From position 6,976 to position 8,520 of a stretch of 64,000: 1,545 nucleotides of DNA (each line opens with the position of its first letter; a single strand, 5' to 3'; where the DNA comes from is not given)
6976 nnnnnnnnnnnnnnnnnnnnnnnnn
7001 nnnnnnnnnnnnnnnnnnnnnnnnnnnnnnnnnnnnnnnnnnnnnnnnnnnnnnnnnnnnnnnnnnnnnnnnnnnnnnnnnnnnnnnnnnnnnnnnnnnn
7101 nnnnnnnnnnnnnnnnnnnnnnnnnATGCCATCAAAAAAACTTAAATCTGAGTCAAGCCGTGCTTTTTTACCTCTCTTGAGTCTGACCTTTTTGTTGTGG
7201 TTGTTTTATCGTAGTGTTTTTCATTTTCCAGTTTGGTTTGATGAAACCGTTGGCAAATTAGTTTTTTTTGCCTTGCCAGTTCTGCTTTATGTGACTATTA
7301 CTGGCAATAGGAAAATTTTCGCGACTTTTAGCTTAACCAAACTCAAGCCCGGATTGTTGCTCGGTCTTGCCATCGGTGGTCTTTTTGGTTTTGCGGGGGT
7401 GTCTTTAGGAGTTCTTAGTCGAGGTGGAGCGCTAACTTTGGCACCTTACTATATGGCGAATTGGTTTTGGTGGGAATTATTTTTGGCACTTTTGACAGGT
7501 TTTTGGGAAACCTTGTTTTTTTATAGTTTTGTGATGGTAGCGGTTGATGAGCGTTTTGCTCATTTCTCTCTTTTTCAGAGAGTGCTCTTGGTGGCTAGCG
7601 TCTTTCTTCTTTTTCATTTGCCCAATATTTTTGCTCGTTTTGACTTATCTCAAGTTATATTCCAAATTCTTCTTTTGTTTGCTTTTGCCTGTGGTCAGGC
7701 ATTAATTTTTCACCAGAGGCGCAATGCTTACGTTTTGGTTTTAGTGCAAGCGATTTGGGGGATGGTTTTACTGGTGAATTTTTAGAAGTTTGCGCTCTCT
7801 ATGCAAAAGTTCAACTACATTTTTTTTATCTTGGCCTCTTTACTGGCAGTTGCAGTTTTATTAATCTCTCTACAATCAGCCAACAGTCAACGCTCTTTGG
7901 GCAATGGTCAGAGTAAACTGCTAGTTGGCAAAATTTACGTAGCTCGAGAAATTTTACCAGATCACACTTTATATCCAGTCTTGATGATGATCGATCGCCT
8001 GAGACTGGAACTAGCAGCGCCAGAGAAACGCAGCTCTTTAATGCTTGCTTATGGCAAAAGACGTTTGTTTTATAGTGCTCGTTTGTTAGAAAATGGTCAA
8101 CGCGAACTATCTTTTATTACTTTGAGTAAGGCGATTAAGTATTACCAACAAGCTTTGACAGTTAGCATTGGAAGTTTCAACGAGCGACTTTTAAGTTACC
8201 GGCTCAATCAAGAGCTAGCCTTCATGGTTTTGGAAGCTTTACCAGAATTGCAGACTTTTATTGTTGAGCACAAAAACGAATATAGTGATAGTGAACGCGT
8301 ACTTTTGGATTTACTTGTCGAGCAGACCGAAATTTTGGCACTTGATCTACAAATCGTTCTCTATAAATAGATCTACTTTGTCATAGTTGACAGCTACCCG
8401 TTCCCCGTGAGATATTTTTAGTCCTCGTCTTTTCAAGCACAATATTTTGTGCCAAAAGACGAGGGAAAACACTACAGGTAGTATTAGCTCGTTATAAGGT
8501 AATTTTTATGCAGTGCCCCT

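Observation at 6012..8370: Leaderless, translationally coupled operon: HEPN-like RNxxxH protein + cytidylate-kinase paralogue with dead Walker A + CPBP membrane protease (+ membrane protein)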

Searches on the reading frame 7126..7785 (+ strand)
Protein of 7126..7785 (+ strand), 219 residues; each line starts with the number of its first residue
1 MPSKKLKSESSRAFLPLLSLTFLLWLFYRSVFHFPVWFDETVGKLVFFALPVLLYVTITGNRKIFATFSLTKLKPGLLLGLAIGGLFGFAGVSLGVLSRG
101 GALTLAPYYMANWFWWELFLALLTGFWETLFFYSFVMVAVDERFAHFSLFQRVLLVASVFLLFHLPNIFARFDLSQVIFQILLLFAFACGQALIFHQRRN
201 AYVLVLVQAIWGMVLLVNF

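Call 3: search_protein_families(library=pfam, proteins=[window:7126-7785:+], max_evalue=1)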
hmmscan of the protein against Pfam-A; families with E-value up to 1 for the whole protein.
window:7126-7785:+ (219 aa): 1 family
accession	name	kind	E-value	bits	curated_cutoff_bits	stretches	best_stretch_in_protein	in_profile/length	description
PF10247.14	Romo1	-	0.019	15.8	27.6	1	70-100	3-33/66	Reactive mitochondrial oxygen species modulator 1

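Call 4: search_protein_families(library=ncbifam, proteins=[window:7126-7785:+], max_evalue=1)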
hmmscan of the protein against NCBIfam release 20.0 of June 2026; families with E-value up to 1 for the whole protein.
window:7126-7785:+ (219 aa): 0 families

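Call 24: search_solved_structures(query=A3, max_evalue=10, show_alignments=3)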
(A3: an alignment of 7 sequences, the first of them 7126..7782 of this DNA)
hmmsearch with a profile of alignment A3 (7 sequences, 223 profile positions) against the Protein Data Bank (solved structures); distinct sequences matched with E-value up to 10: 0.

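Call 45: search_protein_families(library=padloc, proteins=[window:7126-7782:+], max_evalue=0.1)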
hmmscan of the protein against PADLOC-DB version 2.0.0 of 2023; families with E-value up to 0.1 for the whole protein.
window:7126-7782:+ (219 aa): 0 families

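Call 88: find_homologous_proteins(query=A3)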
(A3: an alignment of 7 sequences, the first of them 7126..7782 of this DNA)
Query A3 (7 sequences) (219 aa, profile of the alignment): 681 proteins with E <= 0.001 among 8000 candidates; the best 120 are listed.
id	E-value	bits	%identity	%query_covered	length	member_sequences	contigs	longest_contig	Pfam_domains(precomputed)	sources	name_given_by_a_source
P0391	4.4e-105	369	58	88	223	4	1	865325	-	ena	-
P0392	2.9e-102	359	59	95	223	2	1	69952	-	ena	-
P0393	3.2e-102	359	71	100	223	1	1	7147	-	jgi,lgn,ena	-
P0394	5.4e-102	358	54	97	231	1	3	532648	PF02517.22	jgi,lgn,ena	-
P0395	2.5e-101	356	51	94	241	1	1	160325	-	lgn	-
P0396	4.0e-101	356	72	100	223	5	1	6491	-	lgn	-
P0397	9.9e-100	351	71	100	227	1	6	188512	-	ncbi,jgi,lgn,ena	jgi:hypothetical protein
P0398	1.1e-99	351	72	100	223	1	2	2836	-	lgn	-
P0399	1.5e-99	350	71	100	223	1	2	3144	-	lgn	-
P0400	1.8e-99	350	69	100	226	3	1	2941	-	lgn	-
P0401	3.0e-99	349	46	100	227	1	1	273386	PF02517.22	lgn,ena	-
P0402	5.2e-99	349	100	100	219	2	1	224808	-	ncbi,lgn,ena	-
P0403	6.9e-99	348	69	100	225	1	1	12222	-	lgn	-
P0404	1.2e-98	348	71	100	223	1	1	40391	-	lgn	-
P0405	4.8e-98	346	72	97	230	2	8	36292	-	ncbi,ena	-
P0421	2.6e-95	337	45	100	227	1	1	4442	PF02517.22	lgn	-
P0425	1.5e-94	334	48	100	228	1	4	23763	PF02517.22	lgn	-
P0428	4.1e-94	333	82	100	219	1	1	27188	PF02517.22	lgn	-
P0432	9.9e-93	328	52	97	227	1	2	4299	PF02517.22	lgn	-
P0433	1.8e-92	327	55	100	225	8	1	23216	PF02517.22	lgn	-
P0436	4.2e-92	326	52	87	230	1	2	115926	PF02517.22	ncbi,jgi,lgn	ncbi:MAG: CPBP family glutamic-type intramembrane protease [Candidatus Woesebacteria bacterium]|jgi:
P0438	4.5e-92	326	52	100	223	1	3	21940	PF02517.22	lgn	-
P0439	5.2e-92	326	57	99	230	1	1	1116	PF02517.22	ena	-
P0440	5.8e-92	326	48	99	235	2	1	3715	PF02517.22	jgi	-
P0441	6.4e-92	326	51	99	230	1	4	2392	PF02517.22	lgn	-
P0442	6.6e-92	325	50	97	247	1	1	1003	PF02517.22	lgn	-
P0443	7.4e-92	325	51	100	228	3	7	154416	PF02517.22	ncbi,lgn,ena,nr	ncbi:MAG: hypothetical protein H6773_02380 [Pseudomonadales bacterium]|nr:hypothetical protein [Cand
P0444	1.0e-91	325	55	100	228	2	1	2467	PF02517.22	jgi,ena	-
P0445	1.6e-91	324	46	100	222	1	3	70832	PF02517.22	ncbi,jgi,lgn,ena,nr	ncbi:MAG TPA: CPBP family glutamic-type intramembrane protease [Candidatus Woesebacteria bacterium]|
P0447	2.5e-91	324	50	97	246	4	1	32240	PF02517.22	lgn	-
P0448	3.0e-91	323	53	100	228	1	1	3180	PF02517.22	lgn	-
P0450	4.8e-91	323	53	96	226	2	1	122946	PF02517.22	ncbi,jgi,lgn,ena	-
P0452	6.5e-91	322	53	100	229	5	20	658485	PF02517.22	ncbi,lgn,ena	-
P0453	1.1e-90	321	57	98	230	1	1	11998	PF02517.22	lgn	-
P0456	1.7e-90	321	52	100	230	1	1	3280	PF02517.22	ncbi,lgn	ncbi:MAG: CPBP family glutamic-type intramembrane protease [Patescibacteria group bacterium]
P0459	2.5e-90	320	55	96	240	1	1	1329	PF02517.22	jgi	-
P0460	3.2e-90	320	51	100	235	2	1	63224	PF02517.22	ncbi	-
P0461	3.3e-90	320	47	100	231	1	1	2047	PF02517.22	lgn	-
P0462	3.7e-90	320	52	99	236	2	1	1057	PF02517.22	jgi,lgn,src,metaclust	metaclust:\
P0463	4.8e-90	319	51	100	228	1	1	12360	PF02517.22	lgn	-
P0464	4.9e-90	319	51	96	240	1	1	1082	PF02517.22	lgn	-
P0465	5.6e-90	319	49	97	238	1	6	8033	PF02517.22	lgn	-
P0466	5.9e-90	319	51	99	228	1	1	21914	PF02517.22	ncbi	-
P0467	8.4e-90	319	50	99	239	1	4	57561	PF02517.22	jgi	jgi:hypothetical protein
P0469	1.0e-89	318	53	100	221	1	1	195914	PF02517.22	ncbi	-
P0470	1.1e-89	318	53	96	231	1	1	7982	PF02517.22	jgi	jgi:hypothetical protein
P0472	1.6e-89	318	49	99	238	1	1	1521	PF02517.22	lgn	-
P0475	2.6e-89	317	52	100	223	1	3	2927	PF02517.22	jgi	jgi:hypothetical protein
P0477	2.7e-89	317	55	88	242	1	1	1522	PF02517.22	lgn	-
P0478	3.0e-89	317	52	100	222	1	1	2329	PF02517.22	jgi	jgi:hypothetical protein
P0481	3.6e-89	317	51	99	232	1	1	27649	PF02517.22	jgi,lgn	-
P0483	3.9e-89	316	48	99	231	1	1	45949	PF02517.22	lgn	-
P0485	4.4e-89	316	49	100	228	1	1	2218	PF02517.22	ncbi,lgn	-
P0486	4.5e-89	316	50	100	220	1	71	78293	PF10247.15,PF02517.22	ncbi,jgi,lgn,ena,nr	ncbi:MAG: hypothetical protein COZ34_00610 [Candidatus Pacebacteria bacterium CG_4_10_14_3_um_filter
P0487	4.6e-89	316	50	100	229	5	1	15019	PF02517.22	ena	-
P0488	4.8e-89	316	52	99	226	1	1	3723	PF02517.22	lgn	-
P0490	5.2e-89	316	51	100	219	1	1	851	PF02517.22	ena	-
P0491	5.3e-89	316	62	100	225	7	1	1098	PF02517.22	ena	-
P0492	5.4e-89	316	50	98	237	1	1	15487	PF02517.22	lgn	-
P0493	5.9e-89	316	51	100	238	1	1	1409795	PF02517.22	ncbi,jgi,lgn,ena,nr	ncbi:MAG TPA: CPBP family glutamic-type intramembrane protease [Vitreimonas sp.]|nr:CPBP family glut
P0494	6.0e-89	316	50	100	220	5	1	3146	PF02517.22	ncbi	-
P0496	6.5e-89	316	53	97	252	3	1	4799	PF02517.22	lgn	-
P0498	9.8e-89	315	50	100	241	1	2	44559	PF02517.22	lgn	-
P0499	1.1e-88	315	50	100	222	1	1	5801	PF02517.22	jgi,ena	-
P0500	1.1e-88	315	54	100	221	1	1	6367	PF02517.22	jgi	jgi:hypothetical protein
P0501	1.2e-88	315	53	97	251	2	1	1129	PF02517.22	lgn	-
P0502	1.2e-88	315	53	100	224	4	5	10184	PF02517.22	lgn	-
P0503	1.5e-88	314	54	94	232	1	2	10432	PF02517.22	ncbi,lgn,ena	-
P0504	1.5e-88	314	50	100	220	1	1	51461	PF10247.15,PF02517.22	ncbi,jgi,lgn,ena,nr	ncbi:CPBP family intramembrane metalloprotease [Patescibacteria group bacterium]|nr:CPBP family intr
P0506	1.6e-88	314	53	94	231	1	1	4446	PF02517.22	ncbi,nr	ncbi:MAG: hypothetical protein GF390_02240 [Candidatus Pacebacteria bacterium]|nr:hypothetical prote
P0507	1.7e-88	314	50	100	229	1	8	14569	PF02517.22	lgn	-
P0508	1.9e-88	314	52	95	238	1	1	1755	PF02517.22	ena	-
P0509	2.0e-88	314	52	100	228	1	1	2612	PF02517.22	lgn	-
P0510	2.0e-88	314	48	100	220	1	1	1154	PF10247.15,PF02517.22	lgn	-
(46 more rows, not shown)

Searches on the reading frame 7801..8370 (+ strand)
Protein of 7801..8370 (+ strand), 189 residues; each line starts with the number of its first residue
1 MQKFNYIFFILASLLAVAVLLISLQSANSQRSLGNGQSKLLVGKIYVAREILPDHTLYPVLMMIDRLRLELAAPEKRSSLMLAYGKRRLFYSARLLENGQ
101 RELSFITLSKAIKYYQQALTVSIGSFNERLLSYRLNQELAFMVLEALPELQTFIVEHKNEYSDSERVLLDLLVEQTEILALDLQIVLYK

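Call 3: search_protein_families(library=pfam, proteins=[window:7801-8370:+], max_evalue=1)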
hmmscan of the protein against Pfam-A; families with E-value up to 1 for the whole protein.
window:7801-8370:+ (189 aa): 1 family
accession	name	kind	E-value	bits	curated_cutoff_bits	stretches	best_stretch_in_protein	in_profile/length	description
PF18915.5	DUF5667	-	2.4e-06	28.3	27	1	51-119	2-71/99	Domain of unknown function (DUF5667)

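Call 4: search_protein_families(library=ncbifam, proteins=[window:7801-8370:+], max_evalue=1)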
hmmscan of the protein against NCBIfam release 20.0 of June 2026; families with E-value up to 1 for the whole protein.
window:7801-8370:+ (189 aa): 1 family
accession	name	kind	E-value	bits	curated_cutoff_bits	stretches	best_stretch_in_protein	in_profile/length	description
NF007353.0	PRK09848.1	equivalog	0.0031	16.3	528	1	43-123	250-331/457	glucuronide transporter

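Call 45: search_protein_families(library=padloc, proteins=[window:7801-8367:+], max_evalue=0.1)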
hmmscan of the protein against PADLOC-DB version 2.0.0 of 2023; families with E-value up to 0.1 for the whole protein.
window:7801-8367:+ (189 aa): 0 families
